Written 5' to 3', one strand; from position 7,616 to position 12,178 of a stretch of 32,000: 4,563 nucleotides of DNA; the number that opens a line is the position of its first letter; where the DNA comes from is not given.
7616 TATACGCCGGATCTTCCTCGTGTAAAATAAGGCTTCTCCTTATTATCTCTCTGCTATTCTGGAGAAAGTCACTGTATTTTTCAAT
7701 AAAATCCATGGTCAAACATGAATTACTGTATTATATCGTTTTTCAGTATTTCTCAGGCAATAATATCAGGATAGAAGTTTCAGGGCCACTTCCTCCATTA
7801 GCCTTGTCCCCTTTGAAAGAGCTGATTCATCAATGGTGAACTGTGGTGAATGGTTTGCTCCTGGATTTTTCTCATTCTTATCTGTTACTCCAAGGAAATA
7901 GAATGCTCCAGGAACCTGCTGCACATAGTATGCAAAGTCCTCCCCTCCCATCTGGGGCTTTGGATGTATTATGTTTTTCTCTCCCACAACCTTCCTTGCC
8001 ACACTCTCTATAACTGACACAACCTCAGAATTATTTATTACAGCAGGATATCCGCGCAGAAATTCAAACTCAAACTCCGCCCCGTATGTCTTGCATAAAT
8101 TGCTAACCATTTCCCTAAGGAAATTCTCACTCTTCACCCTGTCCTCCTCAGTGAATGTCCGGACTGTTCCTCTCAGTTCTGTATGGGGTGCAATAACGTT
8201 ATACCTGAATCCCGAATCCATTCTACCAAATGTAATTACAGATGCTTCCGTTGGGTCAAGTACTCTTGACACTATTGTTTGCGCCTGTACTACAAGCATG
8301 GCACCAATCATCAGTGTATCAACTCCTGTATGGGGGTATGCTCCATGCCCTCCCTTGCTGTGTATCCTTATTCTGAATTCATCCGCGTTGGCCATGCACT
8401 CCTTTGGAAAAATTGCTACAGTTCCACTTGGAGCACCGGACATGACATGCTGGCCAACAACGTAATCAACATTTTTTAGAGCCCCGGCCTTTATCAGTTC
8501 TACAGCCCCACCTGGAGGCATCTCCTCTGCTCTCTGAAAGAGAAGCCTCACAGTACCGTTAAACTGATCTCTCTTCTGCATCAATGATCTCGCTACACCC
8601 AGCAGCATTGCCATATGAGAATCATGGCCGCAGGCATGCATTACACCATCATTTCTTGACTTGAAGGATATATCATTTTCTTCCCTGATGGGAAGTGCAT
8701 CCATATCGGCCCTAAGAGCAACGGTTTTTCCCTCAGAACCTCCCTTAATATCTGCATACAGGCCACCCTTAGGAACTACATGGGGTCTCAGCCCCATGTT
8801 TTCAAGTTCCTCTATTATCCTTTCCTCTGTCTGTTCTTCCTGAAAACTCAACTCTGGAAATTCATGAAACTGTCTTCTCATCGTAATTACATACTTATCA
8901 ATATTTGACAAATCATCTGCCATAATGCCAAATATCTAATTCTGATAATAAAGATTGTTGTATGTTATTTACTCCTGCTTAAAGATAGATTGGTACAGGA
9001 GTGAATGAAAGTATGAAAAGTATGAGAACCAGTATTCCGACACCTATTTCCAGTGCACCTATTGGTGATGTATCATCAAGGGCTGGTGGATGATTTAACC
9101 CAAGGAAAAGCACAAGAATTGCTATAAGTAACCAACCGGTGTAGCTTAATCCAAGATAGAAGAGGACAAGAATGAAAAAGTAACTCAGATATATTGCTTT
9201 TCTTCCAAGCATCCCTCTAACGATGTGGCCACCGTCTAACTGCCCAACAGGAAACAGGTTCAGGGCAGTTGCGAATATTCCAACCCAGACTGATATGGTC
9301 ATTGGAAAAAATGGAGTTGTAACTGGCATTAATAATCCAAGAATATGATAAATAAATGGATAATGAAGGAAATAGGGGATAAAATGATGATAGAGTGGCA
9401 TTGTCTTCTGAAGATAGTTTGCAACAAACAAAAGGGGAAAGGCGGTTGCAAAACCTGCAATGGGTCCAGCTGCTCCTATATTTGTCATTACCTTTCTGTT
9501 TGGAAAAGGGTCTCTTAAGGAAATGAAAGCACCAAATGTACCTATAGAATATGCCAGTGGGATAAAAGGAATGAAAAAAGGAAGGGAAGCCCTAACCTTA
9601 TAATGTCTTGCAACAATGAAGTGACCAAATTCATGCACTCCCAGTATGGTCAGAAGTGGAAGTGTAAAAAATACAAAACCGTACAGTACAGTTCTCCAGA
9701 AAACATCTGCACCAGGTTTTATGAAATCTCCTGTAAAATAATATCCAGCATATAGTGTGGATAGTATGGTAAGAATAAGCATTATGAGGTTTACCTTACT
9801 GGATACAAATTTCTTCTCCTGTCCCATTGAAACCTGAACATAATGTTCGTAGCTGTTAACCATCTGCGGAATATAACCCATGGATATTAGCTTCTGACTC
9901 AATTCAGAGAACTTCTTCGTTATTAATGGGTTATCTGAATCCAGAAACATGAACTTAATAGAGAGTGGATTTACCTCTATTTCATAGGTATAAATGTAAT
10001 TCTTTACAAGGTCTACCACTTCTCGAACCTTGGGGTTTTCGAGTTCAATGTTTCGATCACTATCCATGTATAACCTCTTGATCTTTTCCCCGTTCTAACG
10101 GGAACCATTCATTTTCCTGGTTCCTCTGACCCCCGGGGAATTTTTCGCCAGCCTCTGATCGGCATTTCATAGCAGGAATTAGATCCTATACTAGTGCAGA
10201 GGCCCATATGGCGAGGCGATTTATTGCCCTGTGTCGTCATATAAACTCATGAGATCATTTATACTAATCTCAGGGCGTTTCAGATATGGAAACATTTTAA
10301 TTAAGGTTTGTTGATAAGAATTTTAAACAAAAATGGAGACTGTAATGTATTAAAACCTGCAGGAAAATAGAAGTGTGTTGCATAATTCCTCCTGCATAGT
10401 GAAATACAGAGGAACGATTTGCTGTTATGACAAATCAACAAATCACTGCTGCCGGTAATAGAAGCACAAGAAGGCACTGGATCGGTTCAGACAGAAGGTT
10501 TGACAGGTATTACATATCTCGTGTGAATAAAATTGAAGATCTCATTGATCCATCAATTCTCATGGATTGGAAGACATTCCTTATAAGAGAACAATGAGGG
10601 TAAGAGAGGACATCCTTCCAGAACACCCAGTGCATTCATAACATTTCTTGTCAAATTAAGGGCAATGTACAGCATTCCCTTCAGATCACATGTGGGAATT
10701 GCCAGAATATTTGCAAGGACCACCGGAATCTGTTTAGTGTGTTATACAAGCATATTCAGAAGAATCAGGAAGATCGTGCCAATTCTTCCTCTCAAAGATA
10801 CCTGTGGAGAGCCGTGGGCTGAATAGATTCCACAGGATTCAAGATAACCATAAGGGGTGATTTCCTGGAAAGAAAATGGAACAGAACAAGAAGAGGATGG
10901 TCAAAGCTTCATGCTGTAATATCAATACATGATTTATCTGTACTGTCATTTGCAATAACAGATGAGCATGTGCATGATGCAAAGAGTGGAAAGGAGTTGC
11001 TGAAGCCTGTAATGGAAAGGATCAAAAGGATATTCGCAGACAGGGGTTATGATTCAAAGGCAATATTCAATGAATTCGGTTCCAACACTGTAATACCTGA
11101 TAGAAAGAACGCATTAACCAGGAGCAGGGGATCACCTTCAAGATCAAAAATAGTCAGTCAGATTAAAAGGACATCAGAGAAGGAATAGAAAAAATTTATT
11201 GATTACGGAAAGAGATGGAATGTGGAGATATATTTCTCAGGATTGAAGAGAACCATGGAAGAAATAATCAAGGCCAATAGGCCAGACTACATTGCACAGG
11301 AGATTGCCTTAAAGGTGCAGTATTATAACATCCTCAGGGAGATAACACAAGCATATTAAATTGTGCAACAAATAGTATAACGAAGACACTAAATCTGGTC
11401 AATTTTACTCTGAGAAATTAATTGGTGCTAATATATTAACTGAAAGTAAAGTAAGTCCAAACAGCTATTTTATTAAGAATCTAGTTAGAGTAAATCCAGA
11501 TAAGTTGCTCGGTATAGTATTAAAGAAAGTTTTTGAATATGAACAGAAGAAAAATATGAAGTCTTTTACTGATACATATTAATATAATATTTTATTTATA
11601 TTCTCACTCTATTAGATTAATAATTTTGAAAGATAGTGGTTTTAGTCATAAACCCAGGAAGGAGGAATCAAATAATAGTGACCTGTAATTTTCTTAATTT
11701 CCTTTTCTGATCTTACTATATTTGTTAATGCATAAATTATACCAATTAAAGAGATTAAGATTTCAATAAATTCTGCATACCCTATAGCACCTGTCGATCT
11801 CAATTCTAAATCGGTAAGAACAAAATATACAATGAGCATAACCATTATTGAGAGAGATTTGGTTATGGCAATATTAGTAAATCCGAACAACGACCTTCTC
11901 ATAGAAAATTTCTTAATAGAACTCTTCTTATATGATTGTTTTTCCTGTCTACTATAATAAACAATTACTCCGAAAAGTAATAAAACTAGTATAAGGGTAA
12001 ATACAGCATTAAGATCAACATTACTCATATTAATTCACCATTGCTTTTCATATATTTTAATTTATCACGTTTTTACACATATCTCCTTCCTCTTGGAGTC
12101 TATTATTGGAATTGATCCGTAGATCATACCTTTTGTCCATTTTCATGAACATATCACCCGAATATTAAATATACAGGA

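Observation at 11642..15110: Polymorphic-toxin-like locus: full-length surface protein + small membrane partner, then an orphan C-terminal module + paralogous partner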

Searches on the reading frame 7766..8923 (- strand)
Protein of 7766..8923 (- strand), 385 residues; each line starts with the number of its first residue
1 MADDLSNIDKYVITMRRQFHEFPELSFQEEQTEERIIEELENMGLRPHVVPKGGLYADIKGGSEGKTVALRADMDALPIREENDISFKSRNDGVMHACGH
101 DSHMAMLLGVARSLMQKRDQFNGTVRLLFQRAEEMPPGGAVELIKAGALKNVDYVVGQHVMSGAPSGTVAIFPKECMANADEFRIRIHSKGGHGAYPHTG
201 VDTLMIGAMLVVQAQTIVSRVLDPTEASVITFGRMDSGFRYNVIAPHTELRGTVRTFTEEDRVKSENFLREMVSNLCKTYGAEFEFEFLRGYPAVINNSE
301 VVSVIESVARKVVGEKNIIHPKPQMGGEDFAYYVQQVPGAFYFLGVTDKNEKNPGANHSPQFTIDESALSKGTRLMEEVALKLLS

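Call 34: search_protein_families(library=pfam, proteins=[window:7766-8923:-], max_evalue=0.01)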
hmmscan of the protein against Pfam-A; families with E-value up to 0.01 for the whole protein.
window:7766-8923:- (385 aa): 3 families
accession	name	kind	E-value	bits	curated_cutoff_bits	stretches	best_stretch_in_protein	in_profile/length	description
PF01546.33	Peptidase_M20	-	2.6e-45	155.3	24.6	1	69-381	1-205/206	Peptidase family M20/M25/M40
PF07687.19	M20_dimer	-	3e-07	30.8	21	1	180-278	6-104/107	Peptidase dimerisation domain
PF04389.22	Peptidase_M28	-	0.0028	17.9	21.3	1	57-157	4-91/193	Peptidase family M28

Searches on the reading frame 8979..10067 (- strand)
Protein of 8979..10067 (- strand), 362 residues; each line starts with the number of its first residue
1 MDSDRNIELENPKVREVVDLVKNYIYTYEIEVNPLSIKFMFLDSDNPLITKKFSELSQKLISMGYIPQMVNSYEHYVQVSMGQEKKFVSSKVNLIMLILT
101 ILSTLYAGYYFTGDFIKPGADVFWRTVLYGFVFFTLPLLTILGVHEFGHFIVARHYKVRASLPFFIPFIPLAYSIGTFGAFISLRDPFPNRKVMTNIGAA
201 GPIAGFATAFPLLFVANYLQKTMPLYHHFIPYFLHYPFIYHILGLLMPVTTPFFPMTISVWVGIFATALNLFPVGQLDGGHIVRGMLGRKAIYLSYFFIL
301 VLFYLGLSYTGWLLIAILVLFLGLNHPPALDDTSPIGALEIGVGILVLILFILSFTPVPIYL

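Call 34: search_protein_families(library=pfam, proteins=[window:8979-10067:-], max_evalue=0.01)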
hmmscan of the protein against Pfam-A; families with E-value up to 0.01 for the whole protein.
window:8979-10067:- (362 aa): 1 family
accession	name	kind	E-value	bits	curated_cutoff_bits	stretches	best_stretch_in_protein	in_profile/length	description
PF02163.28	Peptidase_M50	-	2.3e-18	66.8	27.2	1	134-290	2-200/221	Peptidase family M50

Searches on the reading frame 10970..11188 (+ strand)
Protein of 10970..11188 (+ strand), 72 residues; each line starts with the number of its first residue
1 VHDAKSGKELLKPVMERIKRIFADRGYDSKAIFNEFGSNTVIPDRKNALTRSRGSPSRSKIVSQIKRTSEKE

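Call 34: search_protein_families(library=pfam, proteins=[window:10970-11188:+], max_evalue=0.01)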
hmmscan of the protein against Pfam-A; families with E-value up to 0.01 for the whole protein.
window:10970-11188:+ (72 aa): 1 family
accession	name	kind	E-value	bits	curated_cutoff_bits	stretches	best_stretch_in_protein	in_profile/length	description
PF01609.27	DDE_Tnp_1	-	9e-05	22.8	23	1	2-67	60-135/200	Transposase DDE domain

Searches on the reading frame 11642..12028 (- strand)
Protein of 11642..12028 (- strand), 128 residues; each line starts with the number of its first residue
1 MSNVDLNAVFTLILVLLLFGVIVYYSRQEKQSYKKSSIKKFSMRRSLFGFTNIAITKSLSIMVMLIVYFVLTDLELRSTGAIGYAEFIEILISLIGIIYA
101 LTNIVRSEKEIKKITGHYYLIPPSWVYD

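Call 5: search_protein_families(library=pfam, proteins=[window:11642-12028:-], max_evalue=1)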
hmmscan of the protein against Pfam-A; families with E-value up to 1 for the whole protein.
window:11642-12028:- (128 aa): 8 families
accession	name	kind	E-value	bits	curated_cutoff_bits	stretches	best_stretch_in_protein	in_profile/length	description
PF01925.25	TauE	-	0.00084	19.5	32.6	1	8-101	90-187/237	Sulfite exporter TauE/SafE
PF03124.20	EXS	-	0.043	13.5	25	1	8-106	7-100/330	EXS family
PF24394.1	TMEM62_C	-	0.087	12.8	21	1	9-70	7-67/225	TMEM62 C-terminal domain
PF05545.16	FixQ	-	0.14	12.6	29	1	9-30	13-34/49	Cbb3-type cytochrome oxidase component FixQ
PF10457.14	MENTAL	-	0.14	12.3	22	1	8-71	11-71/176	Cholesterol-capturing domain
PF16890.10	DUF5083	-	0.22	11.8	27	1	13-100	21-103/157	Domain of unknown function (DUF5083)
PF15280.11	BORA_N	-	0.24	11.4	27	1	23-48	184-209/225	Protein aurora borealis N-terminus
PF17410.7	Stevor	-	0.35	10.8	25.4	0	71-109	142-180/275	Subtelomeric Variable Open Reading frame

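Call 45: search_protein_families(library=ncbifam, proteins=[window:11642-12028:-], max_evalue=0.01)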
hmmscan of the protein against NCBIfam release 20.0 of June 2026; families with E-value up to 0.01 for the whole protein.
window:11642-12028:- (128 aa): 0 families

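Call 73: search_protein_families(library=phrogs, proteins=[window:11642-12028:-], max_evalue=0.01)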
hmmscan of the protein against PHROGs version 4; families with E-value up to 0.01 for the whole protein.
window:11642-12028:- (128 aa): 0 families

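Call 74: search_protein_families(library=padloc, proteins=[window:11642-12028:-], max_evalue=0.01)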
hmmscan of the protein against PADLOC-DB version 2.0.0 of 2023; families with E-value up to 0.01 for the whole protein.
window:11642-12028:- (128 aa): 0 families
